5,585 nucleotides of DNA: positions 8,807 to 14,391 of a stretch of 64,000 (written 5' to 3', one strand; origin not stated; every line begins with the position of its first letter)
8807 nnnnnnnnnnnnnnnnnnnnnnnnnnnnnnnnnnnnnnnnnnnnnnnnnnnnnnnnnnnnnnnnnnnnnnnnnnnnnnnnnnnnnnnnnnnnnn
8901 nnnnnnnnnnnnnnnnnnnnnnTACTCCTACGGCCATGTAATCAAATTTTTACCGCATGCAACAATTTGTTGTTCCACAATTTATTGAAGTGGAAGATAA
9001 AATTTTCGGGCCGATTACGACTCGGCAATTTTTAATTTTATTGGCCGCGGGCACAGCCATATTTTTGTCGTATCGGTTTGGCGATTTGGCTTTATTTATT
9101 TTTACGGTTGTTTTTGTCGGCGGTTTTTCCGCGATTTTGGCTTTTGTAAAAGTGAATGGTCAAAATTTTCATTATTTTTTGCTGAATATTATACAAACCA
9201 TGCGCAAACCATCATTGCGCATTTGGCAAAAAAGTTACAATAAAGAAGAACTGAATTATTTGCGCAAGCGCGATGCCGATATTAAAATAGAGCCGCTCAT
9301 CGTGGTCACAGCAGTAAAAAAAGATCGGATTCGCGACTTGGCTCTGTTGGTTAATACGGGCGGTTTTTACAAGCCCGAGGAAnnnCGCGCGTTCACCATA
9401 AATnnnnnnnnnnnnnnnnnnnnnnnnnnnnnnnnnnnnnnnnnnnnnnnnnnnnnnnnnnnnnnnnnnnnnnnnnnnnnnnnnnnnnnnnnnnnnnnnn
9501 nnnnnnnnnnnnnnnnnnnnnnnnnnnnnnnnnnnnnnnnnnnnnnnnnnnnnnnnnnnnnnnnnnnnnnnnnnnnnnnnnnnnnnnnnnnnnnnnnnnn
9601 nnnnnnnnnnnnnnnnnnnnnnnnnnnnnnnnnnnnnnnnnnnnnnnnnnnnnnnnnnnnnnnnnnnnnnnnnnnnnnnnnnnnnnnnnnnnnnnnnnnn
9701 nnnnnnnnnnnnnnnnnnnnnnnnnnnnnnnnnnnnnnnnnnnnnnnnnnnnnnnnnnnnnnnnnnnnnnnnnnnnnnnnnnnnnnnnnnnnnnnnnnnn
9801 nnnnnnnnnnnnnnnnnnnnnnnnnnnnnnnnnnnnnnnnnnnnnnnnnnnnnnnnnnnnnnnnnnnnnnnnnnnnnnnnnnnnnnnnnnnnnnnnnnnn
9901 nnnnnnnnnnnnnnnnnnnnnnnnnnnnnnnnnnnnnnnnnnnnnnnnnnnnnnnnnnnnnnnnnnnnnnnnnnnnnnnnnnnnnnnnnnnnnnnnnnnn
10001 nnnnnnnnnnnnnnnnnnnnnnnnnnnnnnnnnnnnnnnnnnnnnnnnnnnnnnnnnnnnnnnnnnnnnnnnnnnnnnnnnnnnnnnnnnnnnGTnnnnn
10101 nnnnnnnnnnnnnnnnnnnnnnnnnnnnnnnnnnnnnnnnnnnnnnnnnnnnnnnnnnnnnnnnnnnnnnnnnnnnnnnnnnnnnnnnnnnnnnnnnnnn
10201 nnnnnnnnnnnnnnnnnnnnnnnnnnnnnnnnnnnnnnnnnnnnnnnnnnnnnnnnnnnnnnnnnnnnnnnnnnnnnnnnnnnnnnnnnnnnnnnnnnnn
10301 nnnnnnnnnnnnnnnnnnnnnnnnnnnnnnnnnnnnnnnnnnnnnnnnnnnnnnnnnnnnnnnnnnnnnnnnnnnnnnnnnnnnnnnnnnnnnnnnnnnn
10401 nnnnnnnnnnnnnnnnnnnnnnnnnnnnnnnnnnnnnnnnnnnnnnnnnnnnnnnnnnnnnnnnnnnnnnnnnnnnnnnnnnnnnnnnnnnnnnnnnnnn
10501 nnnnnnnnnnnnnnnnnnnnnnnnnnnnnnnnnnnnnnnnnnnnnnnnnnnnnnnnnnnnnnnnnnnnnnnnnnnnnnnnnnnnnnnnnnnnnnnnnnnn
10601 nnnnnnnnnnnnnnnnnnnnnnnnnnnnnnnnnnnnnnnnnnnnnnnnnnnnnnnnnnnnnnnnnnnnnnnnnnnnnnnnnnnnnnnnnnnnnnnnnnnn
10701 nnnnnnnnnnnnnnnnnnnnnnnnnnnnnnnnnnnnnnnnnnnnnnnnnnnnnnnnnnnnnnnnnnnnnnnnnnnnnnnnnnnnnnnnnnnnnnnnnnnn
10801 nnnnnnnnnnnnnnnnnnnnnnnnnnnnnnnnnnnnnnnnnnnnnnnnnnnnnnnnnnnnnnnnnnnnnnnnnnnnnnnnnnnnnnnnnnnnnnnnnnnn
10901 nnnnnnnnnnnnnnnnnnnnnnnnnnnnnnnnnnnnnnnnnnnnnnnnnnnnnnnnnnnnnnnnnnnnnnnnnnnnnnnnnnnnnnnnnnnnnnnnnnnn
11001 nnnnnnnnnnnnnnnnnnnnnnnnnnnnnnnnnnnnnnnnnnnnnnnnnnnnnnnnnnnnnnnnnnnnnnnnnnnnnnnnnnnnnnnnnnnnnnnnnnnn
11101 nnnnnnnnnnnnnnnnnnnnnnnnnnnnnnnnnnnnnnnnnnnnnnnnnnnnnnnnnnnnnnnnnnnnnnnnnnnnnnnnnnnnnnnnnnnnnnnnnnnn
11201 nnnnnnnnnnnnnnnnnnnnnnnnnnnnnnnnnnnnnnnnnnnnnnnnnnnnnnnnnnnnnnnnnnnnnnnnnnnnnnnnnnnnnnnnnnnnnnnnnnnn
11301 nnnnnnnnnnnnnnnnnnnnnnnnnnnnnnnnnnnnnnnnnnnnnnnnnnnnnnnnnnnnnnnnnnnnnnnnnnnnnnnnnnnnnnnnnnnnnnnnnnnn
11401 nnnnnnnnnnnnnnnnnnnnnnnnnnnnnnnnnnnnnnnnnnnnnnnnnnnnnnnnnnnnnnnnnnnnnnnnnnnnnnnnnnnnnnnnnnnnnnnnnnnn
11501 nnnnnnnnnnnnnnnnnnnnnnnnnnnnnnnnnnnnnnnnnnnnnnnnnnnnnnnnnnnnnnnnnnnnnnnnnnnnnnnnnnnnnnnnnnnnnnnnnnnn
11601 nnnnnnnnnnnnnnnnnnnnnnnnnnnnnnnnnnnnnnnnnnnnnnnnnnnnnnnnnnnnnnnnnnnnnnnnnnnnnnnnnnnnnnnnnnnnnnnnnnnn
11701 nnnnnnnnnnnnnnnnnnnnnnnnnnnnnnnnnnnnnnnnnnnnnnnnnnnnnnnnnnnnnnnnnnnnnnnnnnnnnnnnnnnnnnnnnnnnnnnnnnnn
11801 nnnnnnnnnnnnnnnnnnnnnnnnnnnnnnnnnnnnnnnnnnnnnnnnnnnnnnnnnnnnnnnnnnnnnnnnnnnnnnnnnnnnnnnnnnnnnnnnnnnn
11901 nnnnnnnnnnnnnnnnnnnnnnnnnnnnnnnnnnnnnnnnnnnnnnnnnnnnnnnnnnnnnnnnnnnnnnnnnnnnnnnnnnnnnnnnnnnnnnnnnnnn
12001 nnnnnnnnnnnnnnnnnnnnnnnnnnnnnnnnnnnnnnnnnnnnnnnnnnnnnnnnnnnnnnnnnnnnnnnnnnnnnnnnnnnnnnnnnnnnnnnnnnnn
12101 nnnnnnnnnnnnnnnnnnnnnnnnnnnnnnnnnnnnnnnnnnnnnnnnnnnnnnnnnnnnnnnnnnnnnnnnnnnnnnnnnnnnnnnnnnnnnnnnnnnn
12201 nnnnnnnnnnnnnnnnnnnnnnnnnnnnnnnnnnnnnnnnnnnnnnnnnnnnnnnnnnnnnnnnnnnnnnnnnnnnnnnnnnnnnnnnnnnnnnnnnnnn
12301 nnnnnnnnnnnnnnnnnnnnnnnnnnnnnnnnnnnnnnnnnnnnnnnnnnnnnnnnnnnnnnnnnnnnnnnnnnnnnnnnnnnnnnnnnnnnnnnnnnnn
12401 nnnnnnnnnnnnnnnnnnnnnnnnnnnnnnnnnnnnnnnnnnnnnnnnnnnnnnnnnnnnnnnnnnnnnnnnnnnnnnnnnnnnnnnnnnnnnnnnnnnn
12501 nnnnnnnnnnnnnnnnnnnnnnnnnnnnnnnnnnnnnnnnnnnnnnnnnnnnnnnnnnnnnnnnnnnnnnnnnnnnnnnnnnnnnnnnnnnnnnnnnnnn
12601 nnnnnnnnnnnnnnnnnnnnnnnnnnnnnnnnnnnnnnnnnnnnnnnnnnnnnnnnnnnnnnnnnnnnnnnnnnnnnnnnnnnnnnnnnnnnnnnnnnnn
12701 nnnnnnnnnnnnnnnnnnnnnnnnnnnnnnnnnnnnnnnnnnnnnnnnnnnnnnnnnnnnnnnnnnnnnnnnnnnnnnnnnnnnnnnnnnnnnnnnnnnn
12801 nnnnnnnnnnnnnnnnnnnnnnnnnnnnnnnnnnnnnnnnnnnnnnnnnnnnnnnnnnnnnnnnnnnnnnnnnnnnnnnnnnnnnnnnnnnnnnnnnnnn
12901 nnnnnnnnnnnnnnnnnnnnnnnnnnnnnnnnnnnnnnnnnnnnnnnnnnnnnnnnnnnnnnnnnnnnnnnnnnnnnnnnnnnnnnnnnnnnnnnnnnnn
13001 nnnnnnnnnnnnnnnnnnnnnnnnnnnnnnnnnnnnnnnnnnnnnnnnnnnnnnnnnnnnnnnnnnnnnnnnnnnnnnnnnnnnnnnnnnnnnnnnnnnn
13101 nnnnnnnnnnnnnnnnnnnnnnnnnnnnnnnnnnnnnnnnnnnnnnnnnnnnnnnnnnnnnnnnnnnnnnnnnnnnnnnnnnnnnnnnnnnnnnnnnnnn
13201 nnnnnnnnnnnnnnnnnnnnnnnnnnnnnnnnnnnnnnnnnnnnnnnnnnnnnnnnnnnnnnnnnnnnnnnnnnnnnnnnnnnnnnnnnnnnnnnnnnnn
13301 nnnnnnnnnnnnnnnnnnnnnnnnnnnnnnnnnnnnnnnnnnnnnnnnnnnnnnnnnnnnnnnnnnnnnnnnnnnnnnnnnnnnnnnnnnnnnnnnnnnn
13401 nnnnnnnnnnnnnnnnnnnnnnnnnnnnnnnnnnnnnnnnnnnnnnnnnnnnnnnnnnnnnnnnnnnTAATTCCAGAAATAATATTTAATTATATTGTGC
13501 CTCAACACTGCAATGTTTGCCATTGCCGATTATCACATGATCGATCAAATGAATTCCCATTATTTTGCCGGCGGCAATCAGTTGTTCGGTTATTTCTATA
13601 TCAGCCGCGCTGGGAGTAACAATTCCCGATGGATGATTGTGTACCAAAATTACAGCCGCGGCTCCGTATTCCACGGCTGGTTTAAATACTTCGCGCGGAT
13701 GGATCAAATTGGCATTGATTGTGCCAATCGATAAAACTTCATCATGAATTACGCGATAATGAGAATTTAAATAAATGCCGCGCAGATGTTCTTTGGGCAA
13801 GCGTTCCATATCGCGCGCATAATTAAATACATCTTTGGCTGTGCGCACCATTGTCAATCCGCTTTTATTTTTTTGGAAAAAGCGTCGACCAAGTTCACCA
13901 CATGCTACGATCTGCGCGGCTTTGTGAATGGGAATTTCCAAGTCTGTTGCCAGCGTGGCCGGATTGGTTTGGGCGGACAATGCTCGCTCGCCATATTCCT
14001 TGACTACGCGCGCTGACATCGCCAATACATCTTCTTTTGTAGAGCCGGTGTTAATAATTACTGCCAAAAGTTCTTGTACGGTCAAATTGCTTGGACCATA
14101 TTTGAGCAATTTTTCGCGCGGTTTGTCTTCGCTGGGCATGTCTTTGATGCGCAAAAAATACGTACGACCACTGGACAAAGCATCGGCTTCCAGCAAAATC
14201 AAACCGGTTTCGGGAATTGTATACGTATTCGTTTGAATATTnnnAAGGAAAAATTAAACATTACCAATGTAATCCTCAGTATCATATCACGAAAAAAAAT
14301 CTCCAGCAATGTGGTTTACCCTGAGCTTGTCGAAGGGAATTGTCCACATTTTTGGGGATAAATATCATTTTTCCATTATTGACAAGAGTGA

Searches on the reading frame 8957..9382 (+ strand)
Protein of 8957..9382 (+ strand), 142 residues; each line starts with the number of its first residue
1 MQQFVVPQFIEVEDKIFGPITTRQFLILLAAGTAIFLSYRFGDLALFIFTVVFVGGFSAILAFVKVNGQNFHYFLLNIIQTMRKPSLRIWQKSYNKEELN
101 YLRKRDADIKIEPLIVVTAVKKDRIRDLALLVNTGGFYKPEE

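Call 8: search_protein_families(library=pfam, proteins=[window:8957-9382:+], max_evalue=0.01)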
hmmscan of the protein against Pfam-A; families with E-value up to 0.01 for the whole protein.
window:8957-9382:+ (142 aa): 1 family
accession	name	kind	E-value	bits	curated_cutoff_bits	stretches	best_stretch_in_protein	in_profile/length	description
PF12666.12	PrgI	-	2.5e-10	41.2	27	1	11-88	8-89/91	PrgI family protein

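Call 9: search_protein_families(library=ncbifam, proteins=[window:8957-9382:+], max_evalue=0.1)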
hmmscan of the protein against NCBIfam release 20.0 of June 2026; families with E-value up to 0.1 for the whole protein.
window:8957-9382:+ (142 aa): 1 family
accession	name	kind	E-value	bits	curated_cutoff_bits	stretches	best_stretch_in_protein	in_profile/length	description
NF042935.1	SCO6880_fam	subfamily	0.014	14.3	60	1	15-84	12-80/477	SCO6880 family protein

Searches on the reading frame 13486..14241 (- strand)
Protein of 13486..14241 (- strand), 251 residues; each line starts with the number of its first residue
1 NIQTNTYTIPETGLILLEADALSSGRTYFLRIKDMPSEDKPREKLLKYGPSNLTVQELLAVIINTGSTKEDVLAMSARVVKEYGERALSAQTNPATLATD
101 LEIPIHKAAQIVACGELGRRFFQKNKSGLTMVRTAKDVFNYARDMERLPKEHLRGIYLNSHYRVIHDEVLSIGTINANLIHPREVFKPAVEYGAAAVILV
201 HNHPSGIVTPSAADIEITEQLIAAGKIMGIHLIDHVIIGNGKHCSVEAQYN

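Call 35: search_protein_families(library=pfam, proteins=[window:13486-14241:-], max_evalue=0.001)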
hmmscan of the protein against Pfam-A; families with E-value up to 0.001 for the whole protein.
window:13486-14241:- (251 aa): 2 families
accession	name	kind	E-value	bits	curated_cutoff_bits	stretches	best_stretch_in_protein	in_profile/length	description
PF04002.20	RadC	-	1.5e-40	138.4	22.1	1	133-248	2-118/121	RadC-like JAB domain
PF20582.4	UPF0758_N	-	4e-17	62.5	27.1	1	32-90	1-59/77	UPF0758 N-terminal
